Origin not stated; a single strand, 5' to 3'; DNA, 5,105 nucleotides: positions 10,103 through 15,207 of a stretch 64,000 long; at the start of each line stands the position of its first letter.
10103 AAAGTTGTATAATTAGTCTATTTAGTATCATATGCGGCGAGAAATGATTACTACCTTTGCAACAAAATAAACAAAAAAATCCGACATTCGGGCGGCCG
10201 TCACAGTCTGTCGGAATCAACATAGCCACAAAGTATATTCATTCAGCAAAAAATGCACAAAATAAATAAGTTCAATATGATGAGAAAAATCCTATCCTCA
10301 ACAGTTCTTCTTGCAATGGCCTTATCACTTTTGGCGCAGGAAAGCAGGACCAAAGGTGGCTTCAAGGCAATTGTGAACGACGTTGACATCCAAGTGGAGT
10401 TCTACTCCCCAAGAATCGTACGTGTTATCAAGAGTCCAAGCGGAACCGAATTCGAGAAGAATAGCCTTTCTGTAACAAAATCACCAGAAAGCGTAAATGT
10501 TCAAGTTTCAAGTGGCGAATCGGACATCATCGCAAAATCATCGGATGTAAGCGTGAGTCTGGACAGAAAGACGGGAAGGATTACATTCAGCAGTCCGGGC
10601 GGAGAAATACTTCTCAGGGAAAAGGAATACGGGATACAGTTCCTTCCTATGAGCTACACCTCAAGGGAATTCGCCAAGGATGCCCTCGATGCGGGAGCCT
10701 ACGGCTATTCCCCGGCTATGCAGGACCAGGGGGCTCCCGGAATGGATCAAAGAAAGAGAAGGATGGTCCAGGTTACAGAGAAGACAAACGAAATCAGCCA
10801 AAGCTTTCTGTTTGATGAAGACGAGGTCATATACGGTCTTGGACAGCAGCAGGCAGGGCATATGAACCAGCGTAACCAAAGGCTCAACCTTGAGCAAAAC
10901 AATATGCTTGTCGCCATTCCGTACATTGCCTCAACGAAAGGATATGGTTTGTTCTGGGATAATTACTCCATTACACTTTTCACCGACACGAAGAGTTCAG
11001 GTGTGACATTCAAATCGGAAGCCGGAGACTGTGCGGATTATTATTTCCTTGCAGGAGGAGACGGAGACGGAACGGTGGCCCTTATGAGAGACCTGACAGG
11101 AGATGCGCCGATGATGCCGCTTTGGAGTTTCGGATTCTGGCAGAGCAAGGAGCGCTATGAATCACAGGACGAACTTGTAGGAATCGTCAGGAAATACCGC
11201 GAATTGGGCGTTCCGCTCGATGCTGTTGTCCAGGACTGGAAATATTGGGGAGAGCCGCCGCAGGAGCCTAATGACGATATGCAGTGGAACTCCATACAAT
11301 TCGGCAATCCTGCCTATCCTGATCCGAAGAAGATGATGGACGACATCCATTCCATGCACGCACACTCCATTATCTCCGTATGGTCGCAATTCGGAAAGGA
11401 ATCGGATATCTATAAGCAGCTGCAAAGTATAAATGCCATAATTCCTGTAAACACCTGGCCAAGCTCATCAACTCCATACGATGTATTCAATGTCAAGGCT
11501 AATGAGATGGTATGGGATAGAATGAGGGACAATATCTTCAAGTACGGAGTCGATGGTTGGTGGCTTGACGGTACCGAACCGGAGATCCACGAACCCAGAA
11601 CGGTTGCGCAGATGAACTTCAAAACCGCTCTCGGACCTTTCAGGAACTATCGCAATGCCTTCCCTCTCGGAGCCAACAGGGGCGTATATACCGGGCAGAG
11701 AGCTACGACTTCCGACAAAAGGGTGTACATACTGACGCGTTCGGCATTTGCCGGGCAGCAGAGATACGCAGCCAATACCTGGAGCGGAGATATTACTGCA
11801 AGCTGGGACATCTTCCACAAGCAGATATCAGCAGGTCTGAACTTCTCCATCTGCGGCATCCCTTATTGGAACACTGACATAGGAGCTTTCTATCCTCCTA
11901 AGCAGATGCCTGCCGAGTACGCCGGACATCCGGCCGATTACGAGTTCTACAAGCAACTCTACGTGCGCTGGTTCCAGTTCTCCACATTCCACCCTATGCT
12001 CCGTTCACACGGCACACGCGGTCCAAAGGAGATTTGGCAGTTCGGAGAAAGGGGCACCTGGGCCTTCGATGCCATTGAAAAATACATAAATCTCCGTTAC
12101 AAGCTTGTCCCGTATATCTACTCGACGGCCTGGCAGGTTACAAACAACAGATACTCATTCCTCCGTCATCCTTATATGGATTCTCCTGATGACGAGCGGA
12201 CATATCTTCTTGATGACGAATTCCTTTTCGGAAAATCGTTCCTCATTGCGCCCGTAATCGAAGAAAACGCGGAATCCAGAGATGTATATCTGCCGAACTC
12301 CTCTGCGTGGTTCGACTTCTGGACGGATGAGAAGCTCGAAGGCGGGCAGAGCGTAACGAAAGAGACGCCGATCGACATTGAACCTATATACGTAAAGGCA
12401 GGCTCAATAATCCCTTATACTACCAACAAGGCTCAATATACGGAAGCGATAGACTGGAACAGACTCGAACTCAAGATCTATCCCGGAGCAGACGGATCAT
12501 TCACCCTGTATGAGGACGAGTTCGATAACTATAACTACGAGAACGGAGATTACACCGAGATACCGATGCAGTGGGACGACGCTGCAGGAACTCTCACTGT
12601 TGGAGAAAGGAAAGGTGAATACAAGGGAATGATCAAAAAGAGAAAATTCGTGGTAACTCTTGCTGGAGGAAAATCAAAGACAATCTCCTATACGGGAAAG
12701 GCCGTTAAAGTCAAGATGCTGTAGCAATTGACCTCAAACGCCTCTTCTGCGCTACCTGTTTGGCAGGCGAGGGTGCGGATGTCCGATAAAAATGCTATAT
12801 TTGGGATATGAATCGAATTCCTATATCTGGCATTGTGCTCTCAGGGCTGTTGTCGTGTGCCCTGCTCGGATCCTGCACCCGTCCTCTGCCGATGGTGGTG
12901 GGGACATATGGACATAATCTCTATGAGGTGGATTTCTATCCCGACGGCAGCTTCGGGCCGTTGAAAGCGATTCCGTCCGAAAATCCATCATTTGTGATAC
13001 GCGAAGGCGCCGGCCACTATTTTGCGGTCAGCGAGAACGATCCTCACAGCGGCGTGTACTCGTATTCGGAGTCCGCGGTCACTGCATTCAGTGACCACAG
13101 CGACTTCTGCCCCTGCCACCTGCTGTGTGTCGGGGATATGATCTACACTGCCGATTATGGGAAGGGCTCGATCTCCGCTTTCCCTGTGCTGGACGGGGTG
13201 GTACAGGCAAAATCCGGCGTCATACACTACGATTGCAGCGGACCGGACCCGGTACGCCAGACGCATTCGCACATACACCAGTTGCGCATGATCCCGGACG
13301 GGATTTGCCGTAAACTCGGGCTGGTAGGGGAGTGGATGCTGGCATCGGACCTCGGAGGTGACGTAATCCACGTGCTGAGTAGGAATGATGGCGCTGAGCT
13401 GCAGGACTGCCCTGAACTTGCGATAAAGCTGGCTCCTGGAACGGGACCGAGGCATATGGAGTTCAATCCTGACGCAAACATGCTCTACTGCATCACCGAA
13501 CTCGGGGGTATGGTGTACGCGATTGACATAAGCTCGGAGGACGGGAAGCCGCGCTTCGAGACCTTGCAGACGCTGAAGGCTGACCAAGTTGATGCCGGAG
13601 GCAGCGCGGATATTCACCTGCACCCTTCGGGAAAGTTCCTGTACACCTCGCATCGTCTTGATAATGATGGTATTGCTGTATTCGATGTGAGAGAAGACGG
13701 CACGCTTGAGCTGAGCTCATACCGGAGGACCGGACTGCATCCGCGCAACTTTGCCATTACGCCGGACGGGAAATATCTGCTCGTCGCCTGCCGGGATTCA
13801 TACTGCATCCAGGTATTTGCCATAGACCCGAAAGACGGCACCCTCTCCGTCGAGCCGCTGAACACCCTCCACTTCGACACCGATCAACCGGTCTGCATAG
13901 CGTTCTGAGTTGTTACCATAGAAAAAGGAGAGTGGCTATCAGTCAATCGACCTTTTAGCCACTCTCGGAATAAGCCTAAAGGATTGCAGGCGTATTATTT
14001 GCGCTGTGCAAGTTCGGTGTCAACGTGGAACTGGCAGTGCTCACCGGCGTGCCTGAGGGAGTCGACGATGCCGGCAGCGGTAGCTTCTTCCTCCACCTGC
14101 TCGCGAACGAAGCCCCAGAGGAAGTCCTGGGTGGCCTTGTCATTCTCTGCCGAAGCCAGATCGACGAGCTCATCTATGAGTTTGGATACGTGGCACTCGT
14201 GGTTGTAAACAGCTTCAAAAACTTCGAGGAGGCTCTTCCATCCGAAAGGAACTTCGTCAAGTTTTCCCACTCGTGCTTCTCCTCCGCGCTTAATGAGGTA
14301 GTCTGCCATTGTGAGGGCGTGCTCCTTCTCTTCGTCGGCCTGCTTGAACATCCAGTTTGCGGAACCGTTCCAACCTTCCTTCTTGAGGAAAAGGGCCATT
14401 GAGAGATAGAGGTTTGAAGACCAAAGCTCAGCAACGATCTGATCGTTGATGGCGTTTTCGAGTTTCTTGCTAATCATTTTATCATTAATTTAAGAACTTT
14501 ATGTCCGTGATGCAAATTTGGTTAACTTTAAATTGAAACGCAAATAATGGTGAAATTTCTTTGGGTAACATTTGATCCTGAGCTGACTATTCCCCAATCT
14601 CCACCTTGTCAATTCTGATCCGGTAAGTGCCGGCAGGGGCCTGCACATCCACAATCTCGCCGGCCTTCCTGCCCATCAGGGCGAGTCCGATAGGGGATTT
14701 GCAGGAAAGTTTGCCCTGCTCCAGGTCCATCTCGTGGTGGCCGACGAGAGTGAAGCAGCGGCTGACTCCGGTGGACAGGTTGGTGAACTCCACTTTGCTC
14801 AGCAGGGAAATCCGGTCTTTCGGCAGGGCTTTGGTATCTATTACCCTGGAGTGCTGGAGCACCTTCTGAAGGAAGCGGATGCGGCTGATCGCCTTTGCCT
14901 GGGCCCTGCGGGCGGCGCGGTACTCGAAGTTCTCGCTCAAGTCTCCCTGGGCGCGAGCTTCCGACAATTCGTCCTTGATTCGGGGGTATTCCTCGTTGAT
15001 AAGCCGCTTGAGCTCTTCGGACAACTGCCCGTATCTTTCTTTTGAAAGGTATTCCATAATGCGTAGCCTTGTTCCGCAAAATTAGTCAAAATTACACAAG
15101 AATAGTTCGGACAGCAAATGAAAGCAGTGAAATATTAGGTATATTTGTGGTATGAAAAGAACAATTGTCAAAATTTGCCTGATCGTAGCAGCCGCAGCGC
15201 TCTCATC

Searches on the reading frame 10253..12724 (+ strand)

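Call 70: search_protein_families(library=pfam, proteins=[window:10253-12724:+], max_evalue=0.00001)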
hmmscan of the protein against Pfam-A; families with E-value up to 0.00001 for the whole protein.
window:10253-12724:+ (823 aa): 4 families
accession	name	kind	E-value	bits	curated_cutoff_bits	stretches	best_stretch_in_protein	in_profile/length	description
PF01055.32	Glyco_hydro_31_2nd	-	3.8e-87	293.1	23.5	1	286-624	2-327/328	Glycosyl hydrolases family 31 TIM-barrel domain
PF21365.3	Glyco_hydro_31_3rd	-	1.2e-23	83.8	24.4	1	636-720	4-87/87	Glycosyl hydrolase family 31 C-terminal domain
PF17137.9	DUF5110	-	1.4e-23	83.1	27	1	738-805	2-70/71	Domain of unknown function (DUF5110)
PF13802.12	Gal_mutarotas_2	-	1.4e-18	68.3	27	1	46-241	2-181/184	Glycosyl hydrolase 31 N-terminal galactose mutarotase-like domain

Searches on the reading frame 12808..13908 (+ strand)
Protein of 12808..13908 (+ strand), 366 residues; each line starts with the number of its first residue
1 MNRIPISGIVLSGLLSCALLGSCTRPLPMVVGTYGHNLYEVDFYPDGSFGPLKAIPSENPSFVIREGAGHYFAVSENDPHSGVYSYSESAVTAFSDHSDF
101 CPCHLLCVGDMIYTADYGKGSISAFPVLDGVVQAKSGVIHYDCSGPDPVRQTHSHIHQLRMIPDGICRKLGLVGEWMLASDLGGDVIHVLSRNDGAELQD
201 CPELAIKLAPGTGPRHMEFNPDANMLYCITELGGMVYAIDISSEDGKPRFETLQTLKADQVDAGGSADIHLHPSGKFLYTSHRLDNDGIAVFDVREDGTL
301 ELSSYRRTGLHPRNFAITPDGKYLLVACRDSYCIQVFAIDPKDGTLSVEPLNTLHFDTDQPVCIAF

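Call 70: search_protein_families(library=pfam, proteins=[window:12808-13908:+], max_evalue=0.00001)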
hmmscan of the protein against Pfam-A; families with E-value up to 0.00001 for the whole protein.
window:12808-13908:+ (366 aa): 1 family
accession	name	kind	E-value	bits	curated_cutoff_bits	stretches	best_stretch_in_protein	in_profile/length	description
PF10282.15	Lactonase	-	6.7e-65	220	21.7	1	30-366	3-344/344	Lactonase, 7-bladed beta-propeller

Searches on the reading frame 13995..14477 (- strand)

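Call 70: search_protein_families(library=pfam, proteins=[window:13995-14477:-], max_evalue=0.00001)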
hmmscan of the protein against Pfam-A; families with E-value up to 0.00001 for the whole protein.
window:13995-14477:- (160 aa): 1 family
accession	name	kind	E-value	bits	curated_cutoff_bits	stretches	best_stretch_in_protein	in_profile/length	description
PF00210.30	Ferritin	-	9e-38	129.8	24.5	1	8-142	2-140/142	Ferritin-like domain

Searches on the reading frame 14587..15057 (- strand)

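Call 70: search_protein_families(library=pfam, proteins=[window:14587-15057:-], max_evalue=0.00001)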
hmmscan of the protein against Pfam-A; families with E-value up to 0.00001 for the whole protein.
window:14587-15057:- (156 aa): 2 families
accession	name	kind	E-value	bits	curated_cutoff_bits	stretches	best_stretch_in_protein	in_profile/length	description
PF01272.25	GreA_GreB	-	9.4e-22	77.2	26.9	1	79-153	2-76/77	Transcription elongation factor, GreA/GreB, C-term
PF03449.20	GreA_GreB_N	-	1.3e-20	73.8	24.5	1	3-72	2-71/71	Transcription elongation factor, N-terminal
